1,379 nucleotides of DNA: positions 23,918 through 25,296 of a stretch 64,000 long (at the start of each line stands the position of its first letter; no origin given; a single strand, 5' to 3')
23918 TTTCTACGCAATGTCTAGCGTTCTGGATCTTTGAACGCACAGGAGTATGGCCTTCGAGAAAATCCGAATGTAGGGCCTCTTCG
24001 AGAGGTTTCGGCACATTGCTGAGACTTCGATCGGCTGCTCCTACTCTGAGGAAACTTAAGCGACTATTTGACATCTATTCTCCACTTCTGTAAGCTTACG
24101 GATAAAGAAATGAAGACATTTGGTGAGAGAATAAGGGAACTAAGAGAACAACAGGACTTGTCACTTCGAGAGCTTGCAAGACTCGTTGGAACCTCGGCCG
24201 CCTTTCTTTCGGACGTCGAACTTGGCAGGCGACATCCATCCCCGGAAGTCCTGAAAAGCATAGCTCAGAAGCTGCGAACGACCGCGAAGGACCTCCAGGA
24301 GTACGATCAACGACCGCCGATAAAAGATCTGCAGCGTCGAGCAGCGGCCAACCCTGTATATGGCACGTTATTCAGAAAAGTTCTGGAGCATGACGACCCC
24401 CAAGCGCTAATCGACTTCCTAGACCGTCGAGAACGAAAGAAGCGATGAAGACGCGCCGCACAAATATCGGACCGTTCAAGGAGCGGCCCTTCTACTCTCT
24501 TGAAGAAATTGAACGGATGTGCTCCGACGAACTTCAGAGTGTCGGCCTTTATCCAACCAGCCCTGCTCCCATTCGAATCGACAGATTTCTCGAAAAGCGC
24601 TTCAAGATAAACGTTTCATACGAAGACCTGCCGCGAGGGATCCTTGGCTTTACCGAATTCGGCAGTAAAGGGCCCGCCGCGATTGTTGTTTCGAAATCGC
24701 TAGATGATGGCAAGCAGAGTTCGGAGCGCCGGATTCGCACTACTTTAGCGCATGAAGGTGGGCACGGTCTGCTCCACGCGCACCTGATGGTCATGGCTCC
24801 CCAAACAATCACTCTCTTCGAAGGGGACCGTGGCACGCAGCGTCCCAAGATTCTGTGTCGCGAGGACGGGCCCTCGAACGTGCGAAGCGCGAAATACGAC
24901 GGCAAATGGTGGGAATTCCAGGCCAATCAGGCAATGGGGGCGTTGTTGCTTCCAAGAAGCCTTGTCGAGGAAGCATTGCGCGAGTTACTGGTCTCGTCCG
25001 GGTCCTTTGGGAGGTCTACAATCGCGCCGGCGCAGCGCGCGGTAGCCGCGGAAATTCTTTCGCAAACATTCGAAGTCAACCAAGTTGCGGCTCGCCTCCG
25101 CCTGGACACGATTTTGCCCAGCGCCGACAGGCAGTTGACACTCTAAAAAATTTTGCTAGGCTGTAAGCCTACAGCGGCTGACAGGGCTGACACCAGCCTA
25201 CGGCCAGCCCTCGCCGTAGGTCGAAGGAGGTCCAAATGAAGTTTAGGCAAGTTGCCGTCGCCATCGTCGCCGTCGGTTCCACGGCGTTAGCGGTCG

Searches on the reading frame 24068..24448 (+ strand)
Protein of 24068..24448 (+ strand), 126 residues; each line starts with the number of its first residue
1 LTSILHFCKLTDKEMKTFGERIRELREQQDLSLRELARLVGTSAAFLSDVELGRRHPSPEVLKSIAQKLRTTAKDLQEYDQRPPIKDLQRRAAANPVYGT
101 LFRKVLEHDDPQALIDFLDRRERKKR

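Call 3: search_protein_families(library=pfam, proteins=[window:24068-24448:+], max_evalue=1)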
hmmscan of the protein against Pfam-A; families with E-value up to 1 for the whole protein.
window:24068-24448:+ (126 aa): 11 families
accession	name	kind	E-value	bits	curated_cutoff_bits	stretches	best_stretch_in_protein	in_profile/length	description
PF01381.28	HTH_3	-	3.3e-14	53.1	23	1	22-73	1-52/55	Helix-turn-helix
PF13560.12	HTH_31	-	4.2e-14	53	27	1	18-76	2-61/64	Helix-turn-helix domain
PF12844.13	HTH_19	-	9.3e-10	38.7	30.2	1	19-71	1-53/64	Helix-turn-helix domain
PF13443.12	HTH_26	-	0.00016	22.3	22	1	21-80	1-61/63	Cro/C1-type HTH DNA-binding domain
PF13936.12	HTH_38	-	0.011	15.9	27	1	20-43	9-33/44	Helix-turn-helix domain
PF20331.3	DUF6626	-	0.033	15.1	27.3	1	41-81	26-66/96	Family of unknown function (DUF6626)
PF13404.12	HTH_AsnC-type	-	0.043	14.1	27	1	22-44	9-31/42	AsnC-type helix-turn-helix domain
PF15036.11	IL34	-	0.069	13.7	27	1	31-116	61-140/158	Interleukin 34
PF13413.12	HTH_25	-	0.081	13.2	24.6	1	22-53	2-33/62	Helix-turn-helix domain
PF15731.11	MqsA_antitoxin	-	0.1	13.1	30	1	5-64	58-116/131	Antitoxin component of bacterial toxin-antitoxin system, MqsA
PF13412.12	HTH_24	-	0.27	11.3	21.9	1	22-44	9-31/48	Winged helix-turn-helix DNA-binding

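Call 4: search_protein_families(library=padloc, proteins=[window:24068-24448:+], max_evalue=1)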
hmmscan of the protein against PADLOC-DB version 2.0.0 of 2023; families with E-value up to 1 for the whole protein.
window:24068-24448:+ (126 aa): 18 families
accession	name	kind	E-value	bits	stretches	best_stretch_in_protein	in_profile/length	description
PDLC04142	capH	-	3.5e-16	58.1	1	15-122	4-99/103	capH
PDLC02926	HTH_VI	-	1e-11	42.9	1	18-73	2-57/92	-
PDLC03947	RmrA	-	2.6e-09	34.4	1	13-70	7-64/383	-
PDLC03665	Control_protein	-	5.8e-09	34.1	1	17-81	8-73/77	control protein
PDLC03951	RmrA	-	3.8e-07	27.4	1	19-77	10-68/400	-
PDLC03952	RmrA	-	4.2e-07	27.2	1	12-71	17-76/395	-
PDLC03953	RmrA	-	1.8e-06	25.5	1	16-74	4-62/373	-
PDLC03954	RmrA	-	5.9e-06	23.4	1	18-81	11-74/380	-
PDLC03949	RmrA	-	9.8e-06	22.7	1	20-80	5-65/363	-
PDLC03664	Control_protein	-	1.5e-05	23.4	1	15-59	11-55/74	control protein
PDLC03944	RmrA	-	6.2e-05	20.2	1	14-70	3-59/384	-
PDLC03943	RmrA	-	0.0001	19.5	1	19-85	4-69/370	-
PDLC03948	RmrA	-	0.00033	17.7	1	19-70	10-61/397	-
PDLC03955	RmrA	-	0.005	14.1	1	25-71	28-74/371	-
PDLC03956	RmrA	-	0.0054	13.8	1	19-72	10-64/399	-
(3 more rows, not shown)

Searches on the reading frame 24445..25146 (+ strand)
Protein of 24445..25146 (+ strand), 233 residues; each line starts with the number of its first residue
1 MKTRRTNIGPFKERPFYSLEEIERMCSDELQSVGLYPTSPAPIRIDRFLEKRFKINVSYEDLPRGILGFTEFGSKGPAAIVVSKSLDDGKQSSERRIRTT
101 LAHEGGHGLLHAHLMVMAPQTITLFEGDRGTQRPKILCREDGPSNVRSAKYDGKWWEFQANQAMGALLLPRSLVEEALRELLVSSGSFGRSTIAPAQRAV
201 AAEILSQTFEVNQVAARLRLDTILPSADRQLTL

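Call 3: search_protein_families(library=pfam, proteins=[window:24445-25146:+], max_evalue=1)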
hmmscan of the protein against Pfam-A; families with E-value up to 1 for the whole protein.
window:24445-25146:+ (233 aa): 1 family
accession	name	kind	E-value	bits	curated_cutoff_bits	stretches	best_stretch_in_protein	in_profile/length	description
PF06114.19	Peptidase_M78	-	0.00058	20.1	22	1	91-181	36-99/123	IrrE N-terminal-like domain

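Call 4: search_protein_families(library=padloc, proteins=[window:24445-25146:+], max_evalue=1)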
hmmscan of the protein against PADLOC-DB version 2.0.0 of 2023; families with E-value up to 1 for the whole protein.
window:24445-25146:+ (233 aa): 4 families
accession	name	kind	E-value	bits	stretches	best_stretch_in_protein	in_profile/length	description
PDLC04141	capP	-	1e-09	36.3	1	30-179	13-123/242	capP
PDLC03954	RmrA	-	0.0006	16.8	1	90-114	201-225/380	-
PDLC03953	RmrA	-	0.0017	15.6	1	94-113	205-224/373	-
PDLC03947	RmrA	-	0.041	10.7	1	90-113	201-224/383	-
